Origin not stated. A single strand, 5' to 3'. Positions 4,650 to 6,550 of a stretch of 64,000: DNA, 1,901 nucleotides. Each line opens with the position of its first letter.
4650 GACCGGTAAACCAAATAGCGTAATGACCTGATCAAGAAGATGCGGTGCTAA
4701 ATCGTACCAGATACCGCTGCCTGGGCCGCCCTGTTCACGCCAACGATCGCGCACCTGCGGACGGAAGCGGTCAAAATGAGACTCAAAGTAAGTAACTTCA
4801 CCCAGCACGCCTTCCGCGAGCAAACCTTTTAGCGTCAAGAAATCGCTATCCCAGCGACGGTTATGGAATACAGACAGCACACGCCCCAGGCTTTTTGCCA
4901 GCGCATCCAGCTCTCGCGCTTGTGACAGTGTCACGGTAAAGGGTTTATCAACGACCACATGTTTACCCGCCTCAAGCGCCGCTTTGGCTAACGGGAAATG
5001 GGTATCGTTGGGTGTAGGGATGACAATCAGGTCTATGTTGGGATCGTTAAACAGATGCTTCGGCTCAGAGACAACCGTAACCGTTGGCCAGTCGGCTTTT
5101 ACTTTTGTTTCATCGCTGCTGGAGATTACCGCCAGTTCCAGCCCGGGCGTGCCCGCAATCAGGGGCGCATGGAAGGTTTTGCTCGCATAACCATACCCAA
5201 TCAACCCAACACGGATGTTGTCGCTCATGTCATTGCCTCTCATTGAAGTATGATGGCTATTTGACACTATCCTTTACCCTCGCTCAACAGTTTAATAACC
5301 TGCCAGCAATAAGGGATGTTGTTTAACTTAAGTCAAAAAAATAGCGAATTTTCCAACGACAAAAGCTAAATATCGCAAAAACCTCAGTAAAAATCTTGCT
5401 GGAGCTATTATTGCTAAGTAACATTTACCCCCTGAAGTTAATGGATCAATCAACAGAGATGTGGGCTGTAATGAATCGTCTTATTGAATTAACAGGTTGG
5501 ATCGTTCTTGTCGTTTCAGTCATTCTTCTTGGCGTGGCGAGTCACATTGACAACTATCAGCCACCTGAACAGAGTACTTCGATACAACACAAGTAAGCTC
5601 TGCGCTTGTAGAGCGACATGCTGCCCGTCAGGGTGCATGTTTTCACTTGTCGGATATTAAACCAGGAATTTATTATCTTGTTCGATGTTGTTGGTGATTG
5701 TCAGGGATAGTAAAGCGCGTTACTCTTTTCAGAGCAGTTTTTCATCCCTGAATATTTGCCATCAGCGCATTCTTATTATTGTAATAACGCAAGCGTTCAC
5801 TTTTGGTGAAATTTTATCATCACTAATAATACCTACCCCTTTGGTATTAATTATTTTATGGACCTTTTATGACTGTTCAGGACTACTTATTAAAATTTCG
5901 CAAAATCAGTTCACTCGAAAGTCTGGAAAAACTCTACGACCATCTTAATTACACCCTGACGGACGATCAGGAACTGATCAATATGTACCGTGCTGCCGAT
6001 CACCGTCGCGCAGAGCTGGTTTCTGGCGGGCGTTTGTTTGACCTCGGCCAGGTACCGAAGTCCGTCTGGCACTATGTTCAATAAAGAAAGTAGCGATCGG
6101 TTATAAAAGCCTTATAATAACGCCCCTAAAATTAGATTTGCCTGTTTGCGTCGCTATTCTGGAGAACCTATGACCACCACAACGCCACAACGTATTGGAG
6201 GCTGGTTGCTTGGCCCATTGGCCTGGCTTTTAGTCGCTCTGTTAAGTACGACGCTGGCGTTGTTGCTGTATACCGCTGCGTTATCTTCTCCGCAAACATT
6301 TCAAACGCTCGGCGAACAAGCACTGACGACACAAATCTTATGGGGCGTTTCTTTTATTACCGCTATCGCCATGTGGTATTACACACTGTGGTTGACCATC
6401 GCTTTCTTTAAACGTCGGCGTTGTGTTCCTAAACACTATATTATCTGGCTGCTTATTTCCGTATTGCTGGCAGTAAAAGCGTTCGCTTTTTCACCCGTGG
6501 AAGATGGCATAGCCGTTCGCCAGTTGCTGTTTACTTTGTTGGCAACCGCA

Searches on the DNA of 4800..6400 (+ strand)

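Call 3: search_dna_similar(query=window:5100-6200:+, collection=ecoli_genomes, mode=near, max_rows=30)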
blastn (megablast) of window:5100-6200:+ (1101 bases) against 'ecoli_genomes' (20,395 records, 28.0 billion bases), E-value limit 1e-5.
Records with a match: 5424; places in all: 5439; records where one place covers at least 80% of the query: 5388.
Genomes with a match: 5424 of 5426; with a place that covers at least 80% of the query: 5388. Places per genome that has any: lowest 1, median 1, highest 2. On chromosomes: 5438 places; on plasmids: 1.
Best place of each record, by identity: >=99% 2698; 95-99% 2726.
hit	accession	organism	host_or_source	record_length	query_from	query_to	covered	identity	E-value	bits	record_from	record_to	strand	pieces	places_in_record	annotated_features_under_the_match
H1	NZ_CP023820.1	Escherichia coli strain 7/2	Homo sapiens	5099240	1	1101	100%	99.4%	0e+0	1995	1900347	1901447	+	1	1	ydgT: transcription modulator YdgT | ydgJ: oxidoreductase | blr: division septum protein Blr | ydgK: DUF2569 domain-containing protein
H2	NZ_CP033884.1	Escherichia coli strain 50579417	Homo sapiens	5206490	1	1101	100%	99.4%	0e+0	1995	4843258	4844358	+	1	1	ydgT: transcription modulator YdgT | ydgJ: oxidoreductase | blr: division septum protein Blr | ydgK: DUF2569 domain-containing protein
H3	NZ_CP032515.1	Escherichia coli strain 118UI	Homo sapiens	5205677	1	1101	100%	99.4%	0e+0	1995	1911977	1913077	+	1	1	ydgT: transcription modulator YdgT | ydgJ: oxidoreductase | blr: division septum protein Blr | ydgK: DUF2569 domain-containing protein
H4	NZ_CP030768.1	Escherichia coli strain 2017C-4173W12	missing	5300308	1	1101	100%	99.4%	0e+0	1995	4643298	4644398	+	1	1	ydgT: transcription modulator YdgT | ydgJ: oxidoreductase | blr: division septum protein Blr | ydgK: DUF2569 domain-containing protein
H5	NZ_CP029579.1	Escherichia coli strain DA33137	Homo sapiens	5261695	1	1101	100%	99.4%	0e+0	1995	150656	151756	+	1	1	ydgT: transcription modulator YdgT | ydgJ: oxidoreductase | blr: division septum protein Blr | ydgK: DUF2569 domain-containing protein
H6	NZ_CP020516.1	Escherichia coli strain 222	Homo sapiens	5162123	1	1101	100%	99.4%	0e+0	1995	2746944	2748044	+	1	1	ydgT: transcription modulator YdgT | ydgJ: oxidoreductase | blr: division septum protein Blr | ydgK: DUF2569 domain-containing protein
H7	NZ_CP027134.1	Escherichia coli strain AR_0372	missing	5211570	1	1101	100%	99.4%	0e+0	1995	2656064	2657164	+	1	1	ydgT: transcription modulator YdgT | ydgJ: oxidoreductase | blr: division septum protein Blr | ydgK: DUF2569 domain-containing protein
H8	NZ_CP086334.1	Escherichia coli strain EBJ003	Homo sapiens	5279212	1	1101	100%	99.4%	0e+0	1995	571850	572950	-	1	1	ydgT: transcription modulator YdgT | ydgJ: oxidoreductase | blr: division septum protein Blr | ydgK: DUF2569 domain-containing protein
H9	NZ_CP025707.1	Escherichia coli strain YDC107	Homo sapiens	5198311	1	1101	100%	99.4%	0e+0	1995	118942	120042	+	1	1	ydgT: transcription modulator YdgT | ydgJ: oxidoreductase | blr: division septum protein Blr | ydgK: DUF2569 domain-containing protein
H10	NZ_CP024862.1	Escherichia coli strain AR_0015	missing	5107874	1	1101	100%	99.4%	0e+0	1995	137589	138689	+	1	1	ydgT: transcription modulator YdgT | ydgJ: oxidoreductase | blr: division septum protein Blr | ydgK: DUF2569 domain-containing protein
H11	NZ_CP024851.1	Escherichia coli strain AR_0006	missing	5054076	1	1101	100%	99.4%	0e+0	1995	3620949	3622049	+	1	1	ydgT: transcription modulator YdgT | ydgJ: oxidoreductase | blr: division septum protein Blr | ydgK: DUF2569 domain-containing protein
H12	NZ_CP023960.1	Escherichia coli strain FDAARGOS_448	Homo sapiens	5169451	1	1101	100%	99.4%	0e+0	1995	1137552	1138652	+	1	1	ydgT: transcription modulator YdgT | ydgJ: oxidoreductase | blr: division septum protein Blr | ydgK: DUF2569 domain-containing protein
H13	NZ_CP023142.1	Escherichia coli strain CFSAN061770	missing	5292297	1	1101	100%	99.4%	0e+0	1995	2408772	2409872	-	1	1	ydgT: transcription modulator YdgT | ydgJ: oxidoreductase | blr: division septum protein Blr | ydgK: DUF2569 domain-containing protein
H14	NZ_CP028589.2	Escherichia coli strain WCHEC4533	Homo sapiens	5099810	1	1101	100%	99.4%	0e+0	1995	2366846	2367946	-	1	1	ydgT: transcription modulator YdgT | ydgJ: oxidoreductase | blr: division septum protein Blr | ydgK: DUF2569 domain-containing protein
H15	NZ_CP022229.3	Escherichia coli strain WCHEC96200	Homo sapiens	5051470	1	1101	100%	99.4%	0e+0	1995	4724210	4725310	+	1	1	ydgT: transcription modulator YdgT | ydgJ: oxidoreductase | blr: division septum protein Blr | ydgK: DUF2569 domain-containing protein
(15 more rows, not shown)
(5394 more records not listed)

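Call 5: search_rna_families(source=window, start=4800, end=6400, threshold=evalue, max_evalue=1)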
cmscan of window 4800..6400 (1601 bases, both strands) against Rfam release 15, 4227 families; matches with E-value up to 1: 1.
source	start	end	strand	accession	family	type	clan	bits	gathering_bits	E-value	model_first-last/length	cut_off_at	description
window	5262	5310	-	RF01622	ceN22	Gene; snRNA; snoRNA; CD-box;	-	19.6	45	0.91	1-76/76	no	Nematode snoRNA ceN22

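Call 7: search_dna_similar(query=window:5229-5470:+, collection=ecoli_genomes, mode=near, max_rows=60, rows=spread)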
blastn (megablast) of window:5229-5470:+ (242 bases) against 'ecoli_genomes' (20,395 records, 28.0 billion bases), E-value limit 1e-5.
Records with a match: 5424; places in all: 5431; records where one place covers at least 80% of the query: 5393.
Genomes with a match: 5424 of 5426; with a place that covers at least 80% of the query: 5393. Places per genome that has any: lowest 1, median 1, highest 2. On chromosomes: 5430 places; on plasmids: 1.
Best place of each record, by identity: >=99% 4814; 95-99% 610.
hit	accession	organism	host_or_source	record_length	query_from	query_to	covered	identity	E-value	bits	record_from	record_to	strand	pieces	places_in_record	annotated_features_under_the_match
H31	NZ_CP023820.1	Escherichia coli strain 7/2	Homo sapiens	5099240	1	242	100%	100.0%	8e-123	448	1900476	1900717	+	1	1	none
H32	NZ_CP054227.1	Escherichia coli strain EcPF15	Homo sapiens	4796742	1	242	100%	100.0%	8e-123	448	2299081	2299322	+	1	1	none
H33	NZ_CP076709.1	Escherichia coli O158:H23 strain CFIAFB20140388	missing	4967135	1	242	100%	100.0%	8e-123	448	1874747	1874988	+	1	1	none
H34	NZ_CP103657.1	Escherichia coli strain 3150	Homo sapiens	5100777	1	242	100%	100.0%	8e-123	448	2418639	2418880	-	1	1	none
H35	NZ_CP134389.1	Escherichia coli strain TUM10828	Homo sapiens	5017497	1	242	100%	100.0%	8e-123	448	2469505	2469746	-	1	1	none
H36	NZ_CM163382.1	Escherichia coli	chicken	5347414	1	242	100%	100.0%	8e-123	448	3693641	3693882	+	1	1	none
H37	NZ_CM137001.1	Escherichia coli strain HSP60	Homo sapiens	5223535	1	242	100%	100.0%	8e-123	448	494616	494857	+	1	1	none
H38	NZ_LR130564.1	Escherichia coli strain MS14387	Homo sapiens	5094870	1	242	100%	100.0%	8e-123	448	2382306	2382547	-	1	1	none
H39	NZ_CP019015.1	Escherichia coli strain Ecol_AZ162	Homo sapiens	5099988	1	242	100%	99.6%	4e-121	442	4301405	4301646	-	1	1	none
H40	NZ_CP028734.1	Escherichia coli strain A42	Antechinus swainsonii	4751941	1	242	100%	99.6%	4e-121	442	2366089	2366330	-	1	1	none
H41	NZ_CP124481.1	Escherichia coli strain AVS0756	wastewater efflux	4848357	1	242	100%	99.6%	4e-121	442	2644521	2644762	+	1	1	none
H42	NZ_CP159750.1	Escherichia coli strain Z22-2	hospital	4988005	1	242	100%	99.6%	4e-121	442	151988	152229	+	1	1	none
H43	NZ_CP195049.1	Escherichia coli strain EC0585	Homo sapiens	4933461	1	242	100%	99.6%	4e-121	442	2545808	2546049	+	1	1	none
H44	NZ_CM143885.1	Escherichia coli strain E12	Homo sapiens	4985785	1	242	100%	99.6%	4e-121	442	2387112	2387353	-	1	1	none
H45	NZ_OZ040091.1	Escherichia coli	-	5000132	1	242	100%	99.6%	4e-121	442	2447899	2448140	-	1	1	none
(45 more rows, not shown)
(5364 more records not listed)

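Call 8: search_dna_similar(query=window:5597-5868:+, collection=ecoli_genomes, mode=near, max_rows=60, rows=spread)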
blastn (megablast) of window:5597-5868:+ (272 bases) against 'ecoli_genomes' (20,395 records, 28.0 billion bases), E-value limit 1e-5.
Records with a match: 5424; places in all: 5427; records where one place covers at least 80% of the query: 5398.
Genomes with a match: 5424 of 5426; with a place that covers at least 80% of the query: 5398. Places per genome that has any: lowest 1, median 1, highest 2. On chromosomes: 5426 places; on plasmids: 1.
Best place of each record, by identity: >=99% 24; 95-99% 5400.
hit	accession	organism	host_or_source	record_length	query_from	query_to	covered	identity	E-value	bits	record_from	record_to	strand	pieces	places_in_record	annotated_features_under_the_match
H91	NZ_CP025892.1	Escherichia coli strain 503025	Homo sapiens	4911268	1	272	100%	98.9%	2e-134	486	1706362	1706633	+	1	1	none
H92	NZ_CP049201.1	Escherichia coli strain PapRG-04-4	Papio papio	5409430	1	272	100%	98.9%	2e-134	486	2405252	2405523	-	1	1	none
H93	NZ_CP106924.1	Escherichia coli strain MFDS1016424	spicy squid salad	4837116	1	272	100%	98.9%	2e-134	486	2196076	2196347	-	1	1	none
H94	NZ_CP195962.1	Escherichia coli strain D8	Water sample from the Juan Diaz River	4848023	1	272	100%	98.9%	2e-134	486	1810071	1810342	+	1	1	none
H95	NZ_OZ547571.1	Escherichia coli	Homo sapiens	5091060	1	272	100%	98.9%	2e-134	486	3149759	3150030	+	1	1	none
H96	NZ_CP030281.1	Escherichia coli strain E308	Broiler chicken farm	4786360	1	272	100%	98.5%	9e-133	481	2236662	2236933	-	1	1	none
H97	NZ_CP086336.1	Escherichia coli strain EBJ001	Homo sapiens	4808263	1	272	100%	98.5%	9e-133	481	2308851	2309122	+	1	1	none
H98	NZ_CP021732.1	Escherichia coli strain AR_0114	missing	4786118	1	272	100%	98.5%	9e-133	481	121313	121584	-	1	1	none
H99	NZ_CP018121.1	Escherichia coli strain MRSN346355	Homo sapiens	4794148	1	272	100%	98.5%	9e-133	481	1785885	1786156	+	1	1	none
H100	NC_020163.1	Escherichia coli APEC O78 strain APEC O78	-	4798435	1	272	100%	98.5%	9e-133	481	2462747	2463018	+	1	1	none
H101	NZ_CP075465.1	Escherichia coli strain NT1N34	pig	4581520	1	272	100%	98.5%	9e-133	481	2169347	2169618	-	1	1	none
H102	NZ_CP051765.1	Escherichia coli strain SCU-113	Homo sapiens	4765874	1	272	100%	98.5%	9e-133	481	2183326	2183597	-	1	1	none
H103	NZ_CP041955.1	Escherichia coli strain EC2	Homo sapiens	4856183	1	272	100%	98.5%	9e-133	481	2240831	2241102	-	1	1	none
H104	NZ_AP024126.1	Escherichia coli strain NS-NP030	Bos taurus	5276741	1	272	100%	98.5%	9e-133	481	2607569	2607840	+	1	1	none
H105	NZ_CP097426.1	Escherichia coli strain C289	Homo sapiens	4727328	1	272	100%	98.5%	9e-133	481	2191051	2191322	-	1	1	none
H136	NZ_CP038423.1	Escherichia coli O157:H7 strain 7409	bovine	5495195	4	272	99%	98.9%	9e-133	481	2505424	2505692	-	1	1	none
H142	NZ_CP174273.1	Escherichia coli O25b:H4-ST131 strain MB1159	Homo sapiens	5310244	1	272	100%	97.8%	7e-129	468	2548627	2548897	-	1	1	none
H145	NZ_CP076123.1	Escherichia coli strain F11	Homo sapiens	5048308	1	272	100%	97.4%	9e-128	464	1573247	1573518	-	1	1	none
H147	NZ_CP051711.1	Escherichia coli strain SCU-123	Homo sapiens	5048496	1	272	100%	97.1%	4e-126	459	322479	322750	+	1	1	none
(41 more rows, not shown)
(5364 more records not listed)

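Call 53: get_annotated_region(hit=H142, flank=400)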
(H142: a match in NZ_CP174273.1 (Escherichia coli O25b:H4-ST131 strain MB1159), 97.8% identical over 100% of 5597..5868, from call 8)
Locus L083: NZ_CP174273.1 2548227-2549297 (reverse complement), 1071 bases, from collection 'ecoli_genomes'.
description: Escherichia coli O25b:H4-ST131 strain MB1159 chromosome, complete genome
organism: Escherichia coli O25b:H4-ST131 strain MB1159 (NCBI taxid 941322)
replicon: chromosome; assembly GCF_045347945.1
host: Homo sapiens; source: blood; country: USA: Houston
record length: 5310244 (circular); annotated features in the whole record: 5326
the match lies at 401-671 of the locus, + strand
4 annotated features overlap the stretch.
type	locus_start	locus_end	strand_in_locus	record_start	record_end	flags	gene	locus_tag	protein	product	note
CDS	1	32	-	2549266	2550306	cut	ydgJ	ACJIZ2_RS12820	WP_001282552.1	oxidoreductase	-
CDS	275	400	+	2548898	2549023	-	blr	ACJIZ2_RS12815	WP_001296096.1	division septum protein Blr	-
CDS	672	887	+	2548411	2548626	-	ydgT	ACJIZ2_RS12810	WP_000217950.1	transcription modulator YdgT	-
CDS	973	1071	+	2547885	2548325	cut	ydgK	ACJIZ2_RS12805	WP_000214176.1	DUF2569 domain-containing protein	-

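Call 54: get_annotated_region(hit=H145, flank=400)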
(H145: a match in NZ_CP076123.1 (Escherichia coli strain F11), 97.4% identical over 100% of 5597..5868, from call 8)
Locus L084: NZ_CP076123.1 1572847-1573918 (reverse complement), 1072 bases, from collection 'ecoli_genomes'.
description: Escherichia coli strain F11 chromosome, complete genome
organism: Escherichia coli strain F11 (NCBI taxid 562)
replicon: chromosome; assembly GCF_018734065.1
host: Homo sapiens; source: urine; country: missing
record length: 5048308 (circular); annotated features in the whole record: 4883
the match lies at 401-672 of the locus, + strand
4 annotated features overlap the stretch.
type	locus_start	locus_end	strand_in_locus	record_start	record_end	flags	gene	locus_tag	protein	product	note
CDS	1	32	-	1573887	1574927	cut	ydgJ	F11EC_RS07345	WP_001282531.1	oxidoreductase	-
CDS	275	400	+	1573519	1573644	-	blr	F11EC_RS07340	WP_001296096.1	division septum protein Blr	-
CDS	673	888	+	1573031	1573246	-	ydgT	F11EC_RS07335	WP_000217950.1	transcription modulator YdgT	-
CDS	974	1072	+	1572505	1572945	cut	ydgK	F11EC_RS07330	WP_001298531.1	DUF2569 domain-containing protein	-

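Call 55: get_annotated_region(hit=H147, flank=400)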
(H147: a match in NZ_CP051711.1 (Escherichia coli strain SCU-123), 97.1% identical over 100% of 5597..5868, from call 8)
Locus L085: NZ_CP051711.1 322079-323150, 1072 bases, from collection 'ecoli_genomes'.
description: Escherichia coli strain SCU-123 chromosome, complete genome
organism: Escherichia coli strain SCU-123 (NCBI taxid 562)
replicon: chromosome; assembly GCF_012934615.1
host: Homo sapiens; source: rectal swab from healthy college student; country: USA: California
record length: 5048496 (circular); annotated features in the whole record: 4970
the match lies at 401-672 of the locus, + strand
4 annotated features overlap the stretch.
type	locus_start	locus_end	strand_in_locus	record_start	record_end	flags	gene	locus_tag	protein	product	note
CDS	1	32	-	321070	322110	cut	ydgJ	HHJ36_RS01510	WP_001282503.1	oxidoreductase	-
CDS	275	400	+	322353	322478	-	blr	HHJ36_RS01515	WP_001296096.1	division septum protein Blr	-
CDS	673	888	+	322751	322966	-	ydgT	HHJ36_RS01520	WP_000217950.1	transcription modulator YdgT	-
CDS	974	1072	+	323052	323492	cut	ydgK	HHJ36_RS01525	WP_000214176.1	DUF2569 domain-containing protein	-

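Call 56: get_annotated_region(hit=H136, flank=400)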
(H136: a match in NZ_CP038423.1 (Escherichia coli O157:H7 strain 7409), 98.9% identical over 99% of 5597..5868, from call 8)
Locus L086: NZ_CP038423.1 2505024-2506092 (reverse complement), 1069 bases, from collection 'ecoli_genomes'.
description: Escherichia coli O157:H7 strain 7409 chromosome, complete genome
organism: Escherichia coli O157:H7 strain 7409 (NCBI taxid 83334)
replicon: chromosome; assembly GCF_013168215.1
host: bovine; source: missing; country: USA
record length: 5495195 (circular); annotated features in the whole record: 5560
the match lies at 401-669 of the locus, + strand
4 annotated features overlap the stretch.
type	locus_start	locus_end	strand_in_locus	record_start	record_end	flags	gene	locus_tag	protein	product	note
CDS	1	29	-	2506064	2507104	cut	ydgJ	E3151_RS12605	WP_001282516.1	oxidoreductase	-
CDS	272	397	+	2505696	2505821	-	blr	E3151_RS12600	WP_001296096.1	division septum protein Blr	-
CDS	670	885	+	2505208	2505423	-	ydgT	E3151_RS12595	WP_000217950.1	transcription modulator YdgT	-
CDS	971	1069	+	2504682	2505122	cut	ydgK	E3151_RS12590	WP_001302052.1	DUF2569 domain-containing protein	-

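Call 57: get_annotated_region(hit=H91, flank=400)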
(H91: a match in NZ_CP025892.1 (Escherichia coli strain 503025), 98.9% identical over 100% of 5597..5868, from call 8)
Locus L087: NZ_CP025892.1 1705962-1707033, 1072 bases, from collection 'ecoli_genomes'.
description: Escherichia coli strain 503025 chromosome, complete genome
organism: Escherichia coli strain 503025 (NCBI taxid 562)
replicon: chromosome; assembly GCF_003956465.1
host: Homo sapiens; source: stool; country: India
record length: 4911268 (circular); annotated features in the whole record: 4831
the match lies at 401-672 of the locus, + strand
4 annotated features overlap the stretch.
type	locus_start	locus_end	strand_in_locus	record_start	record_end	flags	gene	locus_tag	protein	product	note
CDS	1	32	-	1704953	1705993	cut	ydgJ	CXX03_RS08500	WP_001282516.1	oxidoreductase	-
CDS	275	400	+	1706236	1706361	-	blr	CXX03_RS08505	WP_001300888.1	division septum protein Blr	-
CDS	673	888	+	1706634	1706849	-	ydgT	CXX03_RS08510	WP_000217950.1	transcription modulator YdgT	-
CDS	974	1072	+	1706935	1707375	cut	ydgK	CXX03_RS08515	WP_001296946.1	DUF2569 domain-containing protein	-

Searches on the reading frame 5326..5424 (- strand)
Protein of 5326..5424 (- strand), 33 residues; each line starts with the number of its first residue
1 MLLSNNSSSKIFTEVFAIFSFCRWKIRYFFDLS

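Call 15: search_protein_families(library=ncbifam, proteins=[window:5326-5424:-], max_evalue=1)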
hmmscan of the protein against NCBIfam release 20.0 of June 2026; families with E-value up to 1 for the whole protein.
seq(33 aa): 0 families

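Call 16: search_protein_families(library=pfam, proteins=[window:5326-5424:-], max_evalue=1)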
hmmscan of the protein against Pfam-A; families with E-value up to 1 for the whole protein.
seq(33 aa): 0 families
